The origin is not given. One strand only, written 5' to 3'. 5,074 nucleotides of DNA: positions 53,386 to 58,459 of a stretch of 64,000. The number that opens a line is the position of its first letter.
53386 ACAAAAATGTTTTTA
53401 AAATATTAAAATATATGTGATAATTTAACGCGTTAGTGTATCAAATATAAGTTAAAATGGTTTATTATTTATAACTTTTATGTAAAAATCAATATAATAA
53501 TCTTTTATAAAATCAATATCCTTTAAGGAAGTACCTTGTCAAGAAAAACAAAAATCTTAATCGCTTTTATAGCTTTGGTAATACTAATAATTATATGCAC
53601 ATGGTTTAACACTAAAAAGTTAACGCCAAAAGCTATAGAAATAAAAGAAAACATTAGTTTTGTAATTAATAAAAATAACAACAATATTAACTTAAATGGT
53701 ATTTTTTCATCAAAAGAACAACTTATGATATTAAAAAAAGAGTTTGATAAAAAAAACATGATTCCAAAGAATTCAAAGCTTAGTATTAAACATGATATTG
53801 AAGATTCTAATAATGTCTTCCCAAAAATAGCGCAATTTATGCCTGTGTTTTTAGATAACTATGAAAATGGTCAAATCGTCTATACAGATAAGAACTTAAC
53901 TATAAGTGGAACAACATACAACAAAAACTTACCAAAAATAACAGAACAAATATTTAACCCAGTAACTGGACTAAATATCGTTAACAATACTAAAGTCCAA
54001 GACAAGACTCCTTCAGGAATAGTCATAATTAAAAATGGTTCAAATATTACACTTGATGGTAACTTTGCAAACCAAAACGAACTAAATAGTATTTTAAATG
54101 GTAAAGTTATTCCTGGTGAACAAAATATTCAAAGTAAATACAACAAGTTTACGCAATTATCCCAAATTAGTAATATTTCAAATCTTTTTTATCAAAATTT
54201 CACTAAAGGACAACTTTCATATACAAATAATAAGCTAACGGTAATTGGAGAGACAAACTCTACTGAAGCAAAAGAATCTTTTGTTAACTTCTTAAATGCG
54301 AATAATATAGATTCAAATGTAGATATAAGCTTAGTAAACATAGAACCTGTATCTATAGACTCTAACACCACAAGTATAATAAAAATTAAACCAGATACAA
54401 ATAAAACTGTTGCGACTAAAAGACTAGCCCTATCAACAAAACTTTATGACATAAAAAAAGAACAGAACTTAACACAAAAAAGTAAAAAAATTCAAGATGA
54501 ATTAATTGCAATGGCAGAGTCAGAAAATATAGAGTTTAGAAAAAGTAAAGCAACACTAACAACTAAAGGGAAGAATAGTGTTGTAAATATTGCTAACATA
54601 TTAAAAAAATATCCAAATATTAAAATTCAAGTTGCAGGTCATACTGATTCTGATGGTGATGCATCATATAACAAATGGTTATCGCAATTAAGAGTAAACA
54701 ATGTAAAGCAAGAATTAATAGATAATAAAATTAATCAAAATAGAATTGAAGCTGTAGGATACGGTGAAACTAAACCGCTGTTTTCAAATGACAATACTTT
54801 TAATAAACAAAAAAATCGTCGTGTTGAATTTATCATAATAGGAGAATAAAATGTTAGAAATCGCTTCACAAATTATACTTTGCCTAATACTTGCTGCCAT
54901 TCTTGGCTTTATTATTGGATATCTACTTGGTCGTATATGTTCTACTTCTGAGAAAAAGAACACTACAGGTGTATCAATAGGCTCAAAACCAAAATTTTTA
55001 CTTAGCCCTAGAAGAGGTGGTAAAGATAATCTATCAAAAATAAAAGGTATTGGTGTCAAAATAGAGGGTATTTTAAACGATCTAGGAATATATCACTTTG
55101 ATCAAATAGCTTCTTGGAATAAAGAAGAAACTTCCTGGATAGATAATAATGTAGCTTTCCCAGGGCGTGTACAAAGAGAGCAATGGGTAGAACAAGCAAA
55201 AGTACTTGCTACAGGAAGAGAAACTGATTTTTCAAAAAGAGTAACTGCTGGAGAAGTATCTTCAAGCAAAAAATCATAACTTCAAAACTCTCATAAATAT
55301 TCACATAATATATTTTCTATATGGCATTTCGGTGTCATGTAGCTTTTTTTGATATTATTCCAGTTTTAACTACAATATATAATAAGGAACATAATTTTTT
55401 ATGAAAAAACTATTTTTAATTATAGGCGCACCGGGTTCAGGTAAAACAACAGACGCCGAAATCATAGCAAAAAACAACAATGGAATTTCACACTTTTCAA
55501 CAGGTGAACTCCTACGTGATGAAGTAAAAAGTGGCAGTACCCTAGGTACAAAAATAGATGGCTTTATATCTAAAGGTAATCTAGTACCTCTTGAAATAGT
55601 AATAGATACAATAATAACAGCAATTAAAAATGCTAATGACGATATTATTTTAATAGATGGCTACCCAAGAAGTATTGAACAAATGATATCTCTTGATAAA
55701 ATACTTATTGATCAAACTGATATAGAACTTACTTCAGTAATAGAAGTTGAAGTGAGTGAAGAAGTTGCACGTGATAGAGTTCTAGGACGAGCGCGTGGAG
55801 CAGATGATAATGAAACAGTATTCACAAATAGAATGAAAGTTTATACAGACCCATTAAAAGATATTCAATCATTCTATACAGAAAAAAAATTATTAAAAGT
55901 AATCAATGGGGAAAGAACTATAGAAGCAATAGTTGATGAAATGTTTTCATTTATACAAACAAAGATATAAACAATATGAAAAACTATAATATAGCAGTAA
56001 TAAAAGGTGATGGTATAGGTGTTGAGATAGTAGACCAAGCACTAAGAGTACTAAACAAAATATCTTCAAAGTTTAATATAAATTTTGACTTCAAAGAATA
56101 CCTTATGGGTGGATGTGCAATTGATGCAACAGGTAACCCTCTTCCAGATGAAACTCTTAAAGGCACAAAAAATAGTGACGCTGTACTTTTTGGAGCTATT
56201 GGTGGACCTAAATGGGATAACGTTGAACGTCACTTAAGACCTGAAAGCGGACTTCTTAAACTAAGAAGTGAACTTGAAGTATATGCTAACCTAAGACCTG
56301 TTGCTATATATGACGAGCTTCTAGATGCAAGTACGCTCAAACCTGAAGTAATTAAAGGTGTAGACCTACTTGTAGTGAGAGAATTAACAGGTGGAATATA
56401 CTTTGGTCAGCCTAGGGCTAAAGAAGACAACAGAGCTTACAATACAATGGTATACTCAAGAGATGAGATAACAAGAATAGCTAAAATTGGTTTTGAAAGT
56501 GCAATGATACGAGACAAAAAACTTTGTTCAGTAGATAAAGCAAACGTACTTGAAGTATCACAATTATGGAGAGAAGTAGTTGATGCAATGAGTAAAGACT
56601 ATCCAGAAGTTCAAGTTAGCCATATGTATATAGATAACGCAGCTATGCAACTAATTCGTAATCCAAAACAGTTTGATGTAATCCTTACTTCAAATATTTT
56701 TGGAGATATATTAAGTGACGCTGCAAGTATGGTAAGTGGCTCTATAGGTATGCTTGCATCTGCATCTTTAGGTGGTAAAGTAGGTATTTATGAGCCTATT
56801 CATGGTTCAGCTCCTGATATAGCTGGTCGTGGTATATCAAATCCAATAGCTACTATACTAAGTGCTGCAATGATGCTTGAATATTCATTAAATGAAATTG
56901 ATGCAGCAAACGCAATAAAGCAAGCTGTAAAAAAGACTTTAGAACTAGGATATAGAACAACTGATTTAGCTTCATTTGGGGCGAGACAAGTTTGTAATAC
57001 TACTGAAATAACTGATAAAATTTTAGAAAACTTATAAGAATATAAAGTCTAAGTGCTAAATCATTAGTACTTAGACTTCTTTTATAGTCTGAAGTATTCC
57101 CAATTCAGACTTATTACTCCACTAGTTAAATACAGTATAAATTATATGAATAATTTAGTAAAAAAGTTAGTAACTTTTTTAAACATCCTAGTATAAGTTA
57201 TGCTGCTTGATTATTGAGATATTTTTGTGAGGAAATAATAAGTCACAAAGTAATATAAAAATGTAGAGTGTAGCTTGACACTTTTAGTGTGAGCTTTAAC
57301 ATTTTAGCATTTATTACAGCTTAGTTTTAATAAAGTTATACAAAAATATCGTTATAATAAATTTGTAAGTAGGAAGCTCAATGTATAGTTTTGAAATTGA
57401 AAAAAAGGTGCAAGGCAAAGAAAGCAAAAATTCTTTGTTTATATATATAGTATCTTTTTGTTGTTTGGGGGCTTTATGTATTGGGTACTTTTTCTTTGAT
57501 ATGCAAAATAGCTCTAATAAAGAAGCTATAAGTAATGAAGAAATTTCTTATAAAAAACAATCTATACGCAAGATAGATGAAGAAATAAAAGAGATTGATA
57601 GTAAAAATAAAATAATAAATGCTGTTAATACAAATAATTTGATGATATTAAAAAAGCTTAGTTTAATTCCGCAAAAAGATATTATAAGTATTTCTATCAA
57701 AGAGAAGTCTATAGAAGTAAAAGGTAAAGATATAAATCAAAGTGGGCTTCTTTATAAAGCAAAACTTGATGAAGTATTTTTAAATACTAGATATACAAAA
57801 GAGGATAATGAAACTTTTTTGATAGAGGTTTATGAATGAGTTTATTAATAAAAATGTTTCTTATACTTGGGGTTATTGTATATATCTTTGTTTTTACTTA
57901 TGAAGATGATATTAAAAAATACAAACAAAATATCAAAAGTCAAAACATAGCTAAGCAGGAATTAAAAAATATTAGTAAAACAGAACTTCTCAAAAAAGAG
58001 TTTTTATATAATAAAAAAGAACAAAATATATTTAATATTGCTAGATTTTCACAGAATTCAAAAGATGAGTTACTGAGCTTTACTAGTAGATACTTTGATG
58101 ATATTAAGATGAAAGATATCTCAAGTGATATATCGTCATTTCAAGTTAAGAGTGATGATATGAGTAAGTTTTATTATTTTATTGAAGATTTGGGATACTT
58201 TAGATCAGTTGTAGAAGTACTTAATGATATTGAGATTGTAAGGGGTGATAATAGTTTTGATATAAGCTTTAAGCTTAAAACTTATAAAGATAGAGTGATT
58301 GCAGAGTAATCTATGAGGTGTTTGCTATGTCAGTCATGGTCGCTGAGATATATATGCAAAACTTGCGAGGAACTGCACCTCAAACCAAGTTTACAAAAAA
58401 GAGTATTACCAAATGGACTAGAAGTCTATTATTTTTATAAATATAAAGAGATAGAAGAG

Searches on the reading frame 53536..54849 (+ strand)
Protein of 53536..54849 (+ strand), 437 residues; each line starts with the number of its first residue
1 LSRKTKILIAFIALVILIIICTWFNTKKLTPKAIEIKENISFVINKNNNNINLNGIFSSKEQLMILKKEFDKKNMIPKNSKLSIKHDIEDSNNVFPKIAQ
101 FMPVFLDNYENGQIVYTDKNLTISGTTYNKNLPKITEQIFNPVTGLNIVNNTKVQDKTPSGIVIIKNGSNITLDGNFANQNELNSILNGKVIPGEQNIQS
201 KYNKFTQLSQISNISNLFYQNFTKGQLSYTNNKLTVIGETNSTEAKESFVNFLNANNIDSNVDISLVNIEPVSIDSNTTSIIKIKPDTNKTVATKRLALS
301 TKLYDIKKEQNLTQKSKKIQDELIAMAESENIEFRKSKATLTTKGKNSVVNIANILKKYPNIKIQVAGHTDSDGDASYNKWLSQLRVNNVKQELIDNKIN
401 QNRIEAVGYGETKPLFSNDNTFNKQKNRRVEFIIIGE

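Call 45: search_protein_families(library=pfam, proteins=[window:53536-54849:+], max_evalue=0.001)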
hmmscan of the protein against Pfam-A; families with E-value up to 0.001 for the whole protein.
window:53536-54849:+ (437 aa): 2 families
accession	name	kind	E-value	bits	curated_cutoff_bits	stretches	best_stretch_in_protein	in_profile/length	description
PF00691.25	OmpA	-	5.8e-20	71.9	27.2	1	334-428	2-98/98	OmpA family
PF05359.17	DUF748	-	4.3e-05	22.2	50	1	328-384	877-935/1037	Domain of Unknown Function (DUF748)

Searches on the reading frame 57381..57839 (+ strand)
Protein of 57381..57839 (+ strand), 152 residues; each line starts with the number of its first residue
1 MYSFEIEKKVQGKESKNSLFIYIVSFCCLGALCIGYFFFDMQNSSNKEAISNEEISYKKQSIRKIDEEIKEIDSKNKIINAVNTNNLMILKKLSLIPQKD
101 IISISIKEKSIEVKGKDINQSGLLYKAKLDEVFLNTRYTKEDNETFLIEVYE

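Call 3: search_protein_families(library=pfam, proteins=[window:57381-57839:+], max_evalue=0.01)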
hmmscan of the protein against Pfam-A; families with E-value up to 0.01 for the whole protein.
window:57381-57839:+ (152 aa): 0 families

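Call 4: search_protein_families(library=padloc, proteins=[window:57381-57839:+], max_evalue=0.01)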
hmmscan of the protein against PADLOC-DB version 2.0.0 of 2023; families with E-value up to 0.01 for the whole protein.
window:57381-57839:+ (152 aa): 0 families

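Call 5: search_protein_families(library=ncbifam, proteins=[window:57381-57839:+], max_evalue=0.01)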
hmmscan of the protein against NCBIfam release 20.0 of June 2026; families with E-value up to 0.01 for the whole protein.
window:57381-57839:+ (152 aa): 1 family
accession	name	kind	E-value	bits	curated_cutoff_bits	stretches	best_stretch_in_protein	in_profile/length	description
TIGR04561.1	membra_charge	hypoth_equivalog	0.0075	16.4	30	1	20-77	15-79/82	TIGR04561 family membrane protein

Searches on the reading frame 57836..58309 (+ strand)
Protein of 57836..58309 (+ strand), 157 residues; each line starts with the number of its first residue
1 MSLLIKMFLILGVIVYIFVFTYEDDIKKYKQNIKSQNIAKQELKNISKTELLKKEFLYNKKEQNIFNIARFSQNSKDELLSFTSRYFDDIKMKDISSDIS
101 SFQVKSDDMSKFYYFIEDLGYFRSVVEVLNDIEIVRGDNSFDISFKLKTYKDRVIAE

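Call 3: search_protein_families(library=pfam, proteins=[window:57836-58309:+], max_evalue=0.01)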
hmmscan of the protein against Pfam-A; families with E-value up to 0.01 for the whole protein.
window:57836-58309:+ (157 aa): 1 family
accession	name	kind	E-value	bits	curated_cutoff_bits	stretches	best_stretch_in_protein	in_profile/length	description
PF07095.16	IgaA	-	0.0099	14.4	25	0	3-118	5-113/702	Intracellular growth attenuator protein IgaA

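Call 4: search_protein_families(library=padloc, proteins=[window:57836-58309:+], max_evalue=0.01)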
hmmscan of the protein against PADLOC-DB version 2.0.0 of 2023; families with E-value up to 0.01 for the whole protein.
window:57836-58309:+ (157 aa): 0 families

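Call 5: search_protein_families(library=ncbifam, proteins=[window:57836-58309:+], max_evalue=0.01)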
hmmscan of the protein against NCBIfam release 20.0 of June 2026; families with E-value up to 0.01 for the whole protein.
window:57836-58309:+ (157 aa): 0 families
